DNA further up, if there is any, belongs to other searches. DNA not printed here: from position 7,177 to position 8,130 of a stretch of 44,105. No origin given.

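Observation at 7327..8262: Orphan Cas6/Cmx6-like protein, coupled to a 92-aa unknown ORF, with no CRISPR array or other cas genes in 44 kb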

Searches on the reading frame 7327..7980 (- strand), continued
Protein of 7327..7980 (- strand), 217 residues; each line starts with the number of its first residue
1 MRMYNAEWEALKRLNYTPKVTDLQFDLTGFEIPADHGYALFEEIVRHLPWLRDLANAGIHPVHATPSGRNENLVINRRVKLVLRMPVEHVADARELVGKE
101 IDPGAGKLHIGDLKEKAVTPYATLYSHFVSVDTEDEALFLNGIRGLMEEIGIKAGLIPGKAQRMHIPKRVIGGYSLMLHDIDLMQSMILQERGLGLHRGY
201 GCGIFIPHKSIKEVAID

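Call 21: search_solved_structures(query=window:7327-7980:-, max_evalue=10, show_alignments=2)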
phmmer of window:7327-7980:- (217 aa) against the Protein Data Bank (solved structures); distinct sequences matched with E-value up to 10: 15.
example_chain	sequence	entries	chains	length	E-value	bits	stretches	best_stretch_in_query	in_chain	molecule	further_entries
8fcj_B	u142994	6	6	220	1.6e-14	57.6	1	19-213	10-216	Type I-B CRISPR-associated protein Cas6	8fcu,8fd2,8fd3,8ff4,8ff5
7yod_A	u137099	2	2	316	0.79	12.8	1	67-161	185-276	Cysteine synthase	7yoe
7yof_A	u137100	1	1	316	0.88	12.7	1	67-161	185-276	Cysteine synthase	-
7yok_A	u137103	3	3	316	0.9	12.6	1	67-161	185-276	Cysteine synthase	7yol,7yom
7yog_A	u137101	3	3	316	0.91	12.6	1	67-161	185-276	Cysteine synthase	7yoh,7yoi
8gsk_A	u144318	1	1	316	0.93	12.6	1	67-161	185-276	Cysteine synthase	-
1y7l_A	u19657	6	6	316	0.93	12.6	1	67-161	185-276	O-acetylserine sulfhydrylase | Cysteine synthase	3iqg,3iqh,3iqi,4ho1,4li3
4nu8_X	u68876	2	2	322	0.97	12.5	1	67-161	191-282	Cysteine synthase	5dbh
4zu1_X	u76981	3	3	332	1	12.5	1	67-161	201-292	Cysteine synthase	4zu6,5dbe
4ore_X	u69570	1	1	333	1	12.4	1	67-161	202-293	Cysteine synthase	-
7djq_B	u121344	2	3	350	1.1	12.4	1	67-161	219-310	Cysteine synthase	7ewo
5xcn_X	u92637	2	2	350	1.1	12.3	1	67-161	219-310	Cysteine synthase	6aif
7c35_A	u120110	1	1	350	1.1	12.3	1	67-161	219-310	Cysteine synthase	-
5xcp_X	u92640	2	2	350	1.2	12.3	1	67-161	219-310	Cysteine synthase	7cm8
5xcw_X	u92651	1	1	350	1.2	12.3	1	67-161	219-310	Cysteine synthase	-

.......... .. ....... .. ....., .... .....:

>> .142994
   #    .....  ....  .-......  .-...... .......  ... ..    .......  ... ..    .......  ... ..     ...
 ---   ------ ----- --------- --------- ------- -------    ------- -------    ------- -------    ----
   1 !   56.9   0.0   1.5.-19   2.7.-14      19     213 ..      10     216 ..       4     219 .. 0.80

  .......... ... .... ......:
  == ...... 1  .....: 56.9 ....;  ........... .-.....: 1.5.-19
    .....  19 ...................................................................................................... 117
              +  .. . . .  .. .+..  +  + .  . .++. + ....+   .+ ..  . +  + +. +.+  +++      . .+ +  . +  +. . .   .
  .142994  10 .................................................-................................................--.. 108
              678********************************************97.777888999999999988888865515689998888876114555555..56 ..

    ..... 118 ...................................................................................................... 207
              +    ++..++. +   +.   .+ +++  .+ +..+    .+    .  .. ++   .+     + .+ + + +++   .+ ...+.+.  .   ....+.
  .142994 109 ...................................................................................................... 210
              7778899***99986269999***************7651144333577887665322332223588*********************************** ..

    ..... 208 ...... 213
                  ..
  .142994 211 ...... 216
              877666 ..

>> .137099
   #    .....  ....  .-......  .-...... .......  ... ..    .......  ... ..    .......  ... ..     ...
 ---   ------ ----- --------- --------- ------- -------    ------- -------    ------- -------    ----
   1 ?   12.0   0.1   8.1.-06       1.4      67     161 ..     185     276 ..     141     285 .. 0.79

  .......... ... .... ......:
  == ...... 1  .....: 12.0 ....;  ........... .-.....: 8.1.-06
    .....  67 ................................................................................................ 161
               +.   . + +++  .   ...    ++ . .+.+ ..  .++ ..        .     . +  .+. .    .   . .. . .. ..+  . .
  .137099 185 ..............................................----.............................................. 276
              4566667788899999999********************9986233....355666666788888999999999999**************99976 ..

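Call 31: search_protein_representatives(protein=window:7327-7980:-)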
Query: 217 residues. Proteins with E-value up to 0.001 (for the whole library): 1050; up to 1e-10: 512; up to 1e-30: 29. The best 150 are listed.
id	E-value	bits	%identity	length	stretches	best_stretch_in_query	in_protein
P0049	1.8e-93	328.8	66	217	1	1-214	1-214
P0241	1.8e-45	171.9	44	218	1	1-217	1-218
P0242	7.9e-45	169.8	44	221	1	19-213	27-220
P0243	5.6e-42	160.5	42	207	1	13-214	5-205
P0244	9.3e-41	156.5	43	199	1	20-216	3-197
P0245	1.7e-40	155.7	40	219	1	6-214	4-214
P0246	2.5e-37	145.3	40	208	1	19-214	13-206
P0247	9.5e-36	140.1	36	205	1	21-214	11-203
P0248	1.2e-35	139.7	37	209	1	8-214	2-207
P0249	1.4e-35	139.6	41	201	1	21-213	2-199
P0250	2.5e-35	138.8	40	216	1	14-214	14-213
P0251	1.1e-34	136.6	34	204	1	17-214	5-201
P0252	1.2e-34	136.5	40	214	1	20-214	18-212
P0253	2.0e-34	135.8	39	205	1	20-212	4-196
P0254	3.2e-34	135.1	38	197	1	20-214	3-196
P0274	1.2e-29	120.2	39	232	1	19-214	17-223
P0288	7.4e-29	117.6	36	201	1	21-209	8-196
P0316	1.5e-26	110.0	36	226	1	18-214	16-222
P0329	3.2e-25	105.7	35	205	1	21-208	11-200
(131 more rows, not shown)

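Call 34: find_homologous_proteins(query=A3, max_evalue=0.00001)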
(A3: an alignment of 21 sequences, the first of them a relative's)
Query A3 (21 sequences) (218 aa, profile of the alignment): 1341 proteins with E <= 0.00001 among 8000 candidates; the best 120 are listed.
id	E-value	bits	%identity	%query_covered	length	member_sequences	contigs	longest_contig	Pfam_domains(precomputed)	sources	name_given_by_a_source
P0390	3.2e-81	290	37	93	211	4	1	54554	PF09559.16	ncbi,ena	-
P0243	6.8e-80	285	36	93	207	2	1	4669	PF09559.16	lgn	-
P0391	5.5e-78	279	43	90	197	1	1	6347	PF09559.16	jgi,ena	-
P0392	1.1e-77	278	42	90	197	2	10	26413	PF09559.16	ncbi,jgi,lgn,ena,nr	ncbi:MAG: type I-MYXAN CRISPR-associated protein Cas6/Cmx6 [Betaproteobacteria bacterium]|nr:type I-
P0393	1.2e-77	278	43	90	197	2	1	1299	PF09559.16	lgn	-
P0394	1.5e-77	278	42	90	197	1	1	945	PF09559.16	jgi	-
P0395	3.2e-77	277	43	90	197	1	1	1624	PF09559.16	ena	-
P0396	5.8e-77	276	43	90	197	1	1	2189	PF09559.16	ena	-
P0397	9.1e-77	275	39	90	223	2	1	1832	PF09559.16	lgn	-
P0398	1.1e-76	275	42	96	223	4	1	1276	PF09559.16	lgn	-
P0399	1.1e-76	275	42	90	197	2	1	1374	PF09559.16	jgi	jgi:CRISPR-associated protein Cas6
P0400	1.3e-76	275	42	90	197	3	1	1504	PF09559.16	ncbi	-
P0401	1.5e-76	275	41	90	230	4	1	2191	PF09559.16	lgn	-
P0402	1.5e-76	274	42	90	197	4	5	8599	PF09559.16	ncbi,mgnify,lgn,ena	mgnify:CR=1 FL=1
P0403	2.5e-76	274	42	90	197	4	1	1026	PF09559.16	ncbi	-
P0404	3.3e-76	273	43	90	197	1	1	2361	PF09559.16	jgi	jgi:CRISPR-associated protein Cas6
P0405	3.6e-76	273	44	90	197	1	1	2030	PF09559.16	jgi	jgi:CRISPR-associated protein Cas6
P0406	9.6e-76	272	34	96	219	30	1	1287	PF09559.16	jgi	jgi:CRISPR-associated protein Cas6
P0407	1.3e-75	271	43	90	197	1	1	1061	PF09559.16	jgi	jgi:CRISPR-associated protein Cas6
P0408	1.4e-75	271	40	96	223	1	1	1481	PF09559.16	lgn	-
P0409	1.5e-75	271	37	89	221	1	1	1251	PF09559.16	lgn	-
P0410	1.5e-75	271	35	95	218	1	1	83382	PF09559.16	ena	-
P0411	1.5e-75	271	35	96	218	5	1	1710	PF09559.16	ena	-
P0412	2.0e-75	271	43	90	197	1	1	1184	PF09559.16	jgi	jgi:CRISPR-associated protein Cas6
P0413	2.0e-75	271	40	88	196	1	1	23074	PF09559.16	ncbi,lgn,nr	ncbi:MAG: type I-MYXAN CRISPR-associated protein Cas6/Cmx6 [Sulfurimicrobium sp.]|nr:type I-MYXAN CR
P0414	2.5e-75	270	32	96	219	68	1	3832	PF09559.16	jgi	-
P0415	2.5e-75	270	40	96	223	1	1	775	PF09559.16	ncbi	-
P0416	3.9e-75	270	33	97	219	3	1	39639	PF09559.16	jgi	jgi:CRISPR-associated protein Cas6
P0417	4.2e-75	270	38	96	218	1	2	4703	PF09559.16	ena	-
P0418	4.3e-75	270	38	96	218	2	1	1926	PF09559.16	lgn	-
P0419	4.7e-75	270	33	96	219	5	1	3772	PF09559.16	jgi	jgi:CRISPR-associated protein Cas6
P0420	6.1e-75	269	33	95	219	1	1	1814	PF09559.16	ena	-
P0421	6.3e-75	269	35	96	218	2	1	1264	PF09559.16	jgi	-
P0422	7.7e-75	269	33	96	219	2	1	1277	PF09559.16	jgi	jgi:CRISPR-associated protein Cas6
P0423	7.9e-75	269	39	92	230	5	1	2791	PF09559.16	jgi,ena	-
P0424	8.1e-75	269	43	88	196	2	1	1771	PF09559.16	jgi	-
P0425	8.3e-75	269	41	88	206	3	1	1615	PF09559.16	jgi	jgi:CRISPR-associated protein Cas6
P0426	8.4e-75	269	32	95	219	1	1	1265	PF09559.16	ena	-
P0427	9.7e-75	269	33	95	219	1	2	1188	PF09559.16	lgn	-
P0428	1.0e-74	269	38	90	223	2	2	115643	PF09559.16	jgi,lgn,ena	-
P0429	1.0e-74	268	39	89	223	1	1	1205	PF09559.16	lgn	-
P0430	1.0e-74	268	43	90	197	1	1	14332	PF09559.16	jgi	jgi:CRISPR-associated protein Cas6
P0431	1.1e-74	268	35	96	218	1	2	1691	PF09559.16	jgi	jgi:CRISPR-associated protein Cas6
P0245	1.1e-74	268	32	95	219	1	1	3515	PF09559.16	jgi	-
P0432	1.3e-74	268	38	90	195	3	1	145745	PF09559.16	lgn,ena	-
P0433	1.3e-74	268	35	96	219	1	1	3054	PF09559.16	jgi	jgi:CRISPR-associated protein Cas6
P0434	1.4e-74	268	41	90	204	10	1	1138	PF09559.16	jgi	jgi:CRISPR-associated protein Cas6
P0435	1.4e-74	268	36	95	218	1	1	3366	PF09559.16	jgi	jgi:CRISPR-associated protein Cas6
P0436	1.5e-74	268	34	89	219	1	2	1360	PF09559.16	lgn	-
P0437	1.5e-74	268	34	95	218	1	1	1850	PF09559.16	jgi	-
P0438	1.7e-74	268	34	89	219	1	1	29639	PF09559.16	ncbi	-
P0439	1.8e-74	268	40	89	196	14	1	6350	PF09559.16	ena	-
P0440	1.8e-74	268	39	96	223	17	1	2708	PF09559.16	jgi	-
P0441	1.9e-74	268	37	89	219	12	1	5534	PF09559.16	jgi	jgi:CRISPR-associated protein Cas6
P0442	2.1e-74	267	34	95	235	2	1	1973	PF09559.16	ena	-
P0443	2.1e-74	267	35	97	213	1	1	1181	PF09559.16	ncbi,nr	ncbi:MAG: type I-MYXAN CRISPR-associated protein Cas6/Cmx6, partial [Thiobacillus sp.]|nr:type I-MYX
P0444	2.2e-74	267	37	96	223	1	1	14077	PF09559.16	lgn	-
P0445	2.4e-74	267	35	96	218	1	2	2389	PF09559.16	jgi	-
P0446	2.6e-74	267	33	95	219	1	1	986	PF09559.16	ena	-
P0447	2.7e-74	267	34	95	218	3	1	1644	PF09559.16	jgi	jgi:CRISPR-associated protein Cas6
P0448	2.7e-74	267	38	89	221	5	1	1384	PF09559.16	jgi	jgi:CRISPR-associated protein Cas6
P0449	2.7e-74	267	36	98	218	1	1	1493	PF09559.16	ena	-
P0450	2.8e-74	267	39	89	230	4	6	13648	PF09559.16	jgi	jgi:CRISPR-associated protein Cas6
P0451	2.8e-74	267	38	89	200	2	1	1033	PF09559.16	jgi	-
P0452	2.9e-74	267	34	96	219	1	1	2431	PF09559.16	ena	-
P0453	3.4e-74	267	41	88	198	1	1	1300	PF09559.16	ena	-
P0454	3.6e-74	267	33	96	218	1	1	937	PF09559.16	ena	-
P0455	4.2e-74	266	39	90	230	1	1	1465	PF09559.16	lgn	-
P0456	4.3e-74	266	39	88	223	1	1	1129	PF09559.16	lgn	-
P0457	4.9e-74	266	36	96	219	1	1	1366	PF09559.16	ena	-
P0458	5.4e-74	266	34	96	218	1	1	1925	PF09559.16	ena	-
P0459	5.6e-74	266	35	95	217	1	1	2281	PF09559.16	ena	-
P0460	6.3e-74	266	35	96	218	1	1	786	PF09559.16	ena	-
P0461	6.9e-74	266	34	97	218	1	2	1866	PF09559.16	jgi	jgi:CRISPR-associated protein Cas6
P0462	6.9e-74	266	34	89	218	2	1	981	PF09559.16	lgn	-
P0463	7.0e-74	266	34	95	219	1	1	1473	PF09559.16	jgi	-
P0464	7.0e-74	266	34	96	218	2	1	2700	PF09559.16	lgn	-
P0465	7.2e-74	266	37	90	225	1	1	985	PF09559.16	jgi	-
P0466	7.9e-74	266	36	95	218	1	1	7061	PF09559.16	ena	-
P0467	8.2e-74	266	34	89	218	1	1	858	PF09559.16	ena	-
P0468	8.6e-74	265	36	95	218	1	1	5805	PF09559.16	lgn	-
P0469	8.6e-74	265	36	95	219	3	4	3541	PF09559.16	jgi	jgi:CRISPR-associated protein Cas6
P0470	8.6e-74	265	36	95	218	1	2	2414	PF09559.16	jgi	-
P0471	9.0e-74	265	34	95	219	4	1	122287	PF09559.16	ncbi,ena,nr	ncbi:MAG: type I-MYXAN CRISPR-associated protein Cas6/Cmx6 [Betaproteobacteria bacterium]|nr:type I-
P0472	9.2e-74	265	33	95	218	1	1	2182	PF09559.16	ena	-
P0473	9.6e-74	265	36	95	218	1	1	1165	PF09559.16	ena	-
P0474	9.9e-74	265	36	96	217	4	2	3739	PF09559.16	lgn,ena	-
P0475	1.0e-73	265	34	95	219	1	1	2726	PF09559.16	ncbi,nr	ncbi:MAG: type I-MYXAN CRISPR-associated protein Cas6/Cmx6 [Thiobacillus sp.]|nr:type I-MYXAN CRISPR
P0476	1.1e-73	265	36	89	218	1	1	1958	PF09559.16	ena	-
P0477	1.1e-73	265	42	90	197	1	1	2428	PF09559.16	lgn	-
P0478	1.2e-73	265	35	96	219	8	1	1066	PF09559.16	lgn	-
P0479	1.2e-73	265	34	95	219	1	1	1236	PF09559.16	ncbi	-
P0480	1.3e-73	265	34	96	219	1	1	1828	PF09559.16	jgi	-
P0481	1.3e-73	265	39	89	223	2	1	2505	PF09559.16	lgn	-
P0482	1.3e-73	265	34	95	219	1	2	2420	PF09559.16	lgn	-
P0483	1.3e-73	265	36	98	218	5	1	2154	PF09559.16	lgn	-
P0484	1.3e-73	265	36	96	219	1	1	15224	PF09559.16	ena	-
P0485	1.4e-73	265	35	89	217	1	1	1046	PF09559.16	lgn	-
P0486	1.4e-73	265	33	97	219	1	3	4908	PF09559.16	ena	-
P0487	1.4e-73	265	38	88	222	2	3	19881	PF09559.16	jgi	-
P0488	1.4e-73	265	39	98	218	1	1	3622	PF09559.16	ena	-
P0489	1.4e-73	265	36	89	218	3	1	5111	PF09559.16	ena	-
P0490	1.5e-73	265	34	96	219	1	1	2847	PF09559.16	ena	-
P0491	1.5e-73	265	33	97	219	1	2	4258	PF09559.16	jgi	-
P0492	1.5e-73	265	43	90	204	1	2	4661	PF09559.16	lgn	-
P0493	1.6e-73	265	36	96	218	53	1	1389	PF09559.16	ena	-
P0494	1.6e-73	265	33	95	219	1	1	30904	PF09559.16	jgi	-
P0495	1.8e-73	264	34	96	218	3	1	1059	PF09559.16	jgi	jgi:CRISPR-associated protein Cas6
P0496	1.8e-73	264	33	95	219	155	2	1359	PF09559.16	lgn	-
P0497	1.9e-73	264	35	96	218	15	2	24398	PF09559.16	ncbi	-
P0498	1.9e-73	264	34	96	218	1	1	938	PF09559.16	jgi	-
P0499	1.9e-73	264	36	95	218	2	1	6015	PF09559.16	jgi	jgi:CRISPR-associated protein Cas6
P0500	1.9e-73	264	34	95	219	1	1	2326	PF09559.16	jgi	jgi:CRISPR-associated protein Cas6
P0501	2.1e-73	264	35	96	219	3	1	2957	PF09559.16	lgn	-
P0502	2.2e-73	264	36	89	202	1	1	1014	PF09559.16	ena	-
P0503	2.2e-73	264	35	89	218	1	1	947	PF09559.16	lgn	-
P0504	2.2e-73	264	39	89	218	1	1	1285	PF09559.16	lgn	-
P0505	2.3e-73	264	35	96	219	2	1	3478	PF09559.16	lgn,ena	-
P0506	2.3e-73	264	37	89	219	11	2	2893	PF09559.16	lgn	-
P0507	2.4e-73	264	36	89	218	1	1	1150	PF09559.16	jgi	jgi:CRISPR-associated protein Cas6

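Call 35: find_encoding_contigs(protein=P0392, flank=8000, max_places=1)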
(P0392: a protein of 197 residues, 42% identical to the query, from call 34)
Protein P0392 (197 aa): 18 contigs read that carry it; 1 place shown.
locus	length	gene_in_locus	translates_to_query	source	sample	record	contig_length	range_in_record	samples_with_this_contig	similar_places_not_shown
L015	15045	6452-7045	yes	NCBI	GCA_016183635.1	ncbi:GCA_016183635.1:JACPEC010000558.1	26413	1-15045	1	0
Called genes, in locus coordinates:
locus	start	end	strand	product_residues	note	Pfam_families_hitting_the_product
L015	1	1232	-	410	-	PF13187:Fer4_9 (faint), PF12797:Fer4_2 (faint), PF13183:Fer4_8, PF13237:Fer4_10 (faint), PF13534:Fer4_17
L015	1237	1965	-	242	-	PF02665:Nitrate_red_gam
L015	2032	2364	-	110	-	PF04358:DsrC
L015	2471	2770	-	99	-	PF04077:DsrH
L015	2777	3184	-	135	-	PF02635:DsrE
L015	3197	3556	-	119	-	PF02635:DsrE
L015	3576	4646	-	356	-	PF03460:NIR_SIR_ferr, PF01077:NIR_SIR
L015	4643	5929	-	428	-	PF03460:NIR_SIR_ferr, PF01077:NIR_SIR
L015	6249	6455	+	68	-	PF22295:DUF6967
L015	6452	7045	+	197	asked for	PF09559:Cas6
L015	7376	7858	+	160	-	PF01206:TusA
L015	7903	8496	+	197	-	-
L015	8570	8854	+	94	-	PF24696:UGSC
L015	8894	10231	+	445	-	PF24696:UGSC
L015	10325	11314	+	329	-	PF03401:TctC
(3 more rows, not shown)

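Call 36: find_encoding_contigs(protein=P0471, flank=8000, max_places=1)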
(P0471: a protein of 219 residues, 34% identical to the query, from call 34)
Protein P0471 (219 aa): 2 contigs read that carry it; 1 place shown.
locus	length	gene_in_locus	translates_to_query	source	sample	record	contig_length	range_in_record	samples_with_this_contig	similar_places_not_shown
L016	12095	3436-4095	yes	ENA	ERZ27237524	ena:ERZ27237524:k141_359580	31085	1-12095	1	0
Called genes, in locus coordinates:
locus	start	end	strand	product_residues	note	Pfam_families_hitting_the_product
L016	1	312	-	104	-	?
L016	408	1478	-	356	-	PF03460:NIR_SIR_ferr, PF01077:NIR_SIR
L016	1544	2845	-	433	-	PF03460:NIR_SIR_ferr (weak), PF01077:NIR_SIR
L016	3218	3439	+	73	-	PF22295:DUF6967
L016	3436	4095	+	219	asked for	PF09559:Cas6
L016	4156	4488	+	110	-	PF04358:DsrC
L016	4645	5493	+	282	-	PF00581:Rhodanese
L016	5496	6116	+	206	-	-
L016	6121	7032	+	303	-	PF02668:TauD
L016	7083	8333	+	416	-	PF05201:GlutR_N, PF01488:Shikimate_DH, PF00745:GlutR_dimer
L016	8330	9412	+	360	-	PF03462:PCRF, PF00472:RF-1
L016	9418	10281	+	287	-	PF17827:PrmC_N, PF03602:Cons_hypoth95 (weak), PF05175:MTS, PF06325:PrmA (weak), PF08241:Methyltransf_11 (weak), PF08242:Methyltransf_12 (weak), PF13649:Methyltransf_25, PF13847:Methyltransf_31, +1 more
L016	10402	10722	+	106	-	PF00462:Glutaredoxin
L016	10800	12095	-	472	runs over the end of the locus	PF00072:Response_reg, PF00158:Sigma54_activat, PF14532:Sigma54_activ_2, PF07728:AAA_5, PF25601:AAA_lid_14, PF02954:HTH_8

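Call 37: find_encoding_contigs(protein=P0428, flank=8000, max_places=1)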
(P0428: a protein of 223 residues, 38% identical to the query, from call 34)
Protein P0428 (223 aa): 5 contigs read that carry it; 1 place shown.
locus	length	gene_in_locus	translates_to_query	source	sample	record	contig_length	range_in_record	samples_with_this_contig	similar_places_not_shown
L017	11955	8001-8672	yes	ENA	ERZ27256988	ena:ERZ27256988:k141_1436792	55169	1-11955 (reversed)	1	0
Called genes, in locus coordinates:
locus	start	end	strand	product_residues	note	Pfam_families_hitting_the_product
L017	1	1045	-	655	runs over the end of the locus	PF14691:Fer4_20, PF13738:Pyr_redox_3 (faint), PF01266:DAO (weak), PF07992:Pyr_redox_2, PF13450:NAD_binding_8, PF12838:Fer4_7 (weak), PF14697:Fer4_21 (weak), PF00037:Fer4 (weak), +1 more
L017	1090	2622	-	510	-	PF13187:Fer4_9 (faint), PF13183:Fer4_8, PF13237:Fer4_10 (faint), PF13534:Fer4_17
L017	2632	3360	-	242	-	PF02665:Nitrate_red_gam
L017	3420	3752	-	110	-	PF04358:DsrC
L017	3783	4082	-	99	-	PF04077:DsrH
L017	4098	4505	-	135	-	PF02635:DsrE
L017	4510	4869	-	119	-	PF02635:DsrE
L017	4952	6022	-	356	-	PF03460:NIR_SIR_ferr, PF01077:NIR_SIR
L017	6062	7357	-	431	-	PF03460:NIR_SIR_ferr, PF01077:NIR_SIR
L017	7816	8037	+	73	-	PF22295:DUF6967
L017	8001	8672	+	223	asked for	PF09559:Cas6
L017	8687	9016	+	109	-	PF04358:DsrC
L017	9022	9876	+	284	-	PF00581:Rhodanese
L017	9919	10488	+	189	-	-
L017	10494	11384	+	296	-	PF02668:TauD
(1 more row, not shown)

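Call 38: find_encoding_contigs(protein=P0390, flank=8000, max_places=1)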
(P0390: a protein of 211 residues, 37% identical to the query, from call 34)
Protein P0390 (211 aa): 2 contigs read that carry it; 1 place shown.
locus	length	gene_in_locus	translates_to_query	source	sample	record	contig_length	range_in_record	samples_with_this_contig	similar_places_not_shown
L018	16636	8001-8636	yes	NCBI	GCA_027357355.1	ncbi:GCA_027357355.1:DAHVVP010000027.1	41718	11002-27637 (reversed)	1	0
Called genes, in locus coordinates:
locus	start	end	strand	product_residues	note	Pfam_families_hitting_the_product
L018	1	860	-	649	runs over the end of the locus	PF14691:Fer4_20, PF00070:Pyr_redox (faint), PF00890:FAD_binding_2 (weak), PF07992:Pyr_redox_2, PF13450:NAD_binding_8, PF14697:Fer4_21 (weak), PF12838:Fer4_7, PF00037:Fer4 (weak), +4 more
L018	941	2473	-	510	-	PF13187:Fer4_9 (faint), PF13183:Fer4_8, PF13237:Fer4_10 (faint), PF13534:Fer4_17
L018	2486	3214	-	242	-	PF02665:Nitrate_red_gam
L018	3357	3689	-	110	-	PF04358:DsrC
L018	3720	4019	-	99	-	PF04077:DsrH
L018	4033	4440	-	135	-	PF02635:DsrE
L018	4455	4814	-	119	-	PF02635:DsrE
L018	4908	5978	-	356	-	PF03460:NIR_SIR_ferr, PF01077:NIR_SIR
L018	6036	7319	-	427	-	PF03460:NIR_SIR_ferr, PF01077:NIR_SIR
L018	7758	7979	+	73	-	PF22295:DUF6967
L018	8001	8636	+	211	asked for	PF09559:Cas6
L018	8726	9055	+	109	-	PF04358:DsrC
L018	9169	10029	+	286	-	PF00581:Rhodanese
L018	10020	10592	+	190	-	-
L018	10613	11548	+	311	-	PF02668:TauD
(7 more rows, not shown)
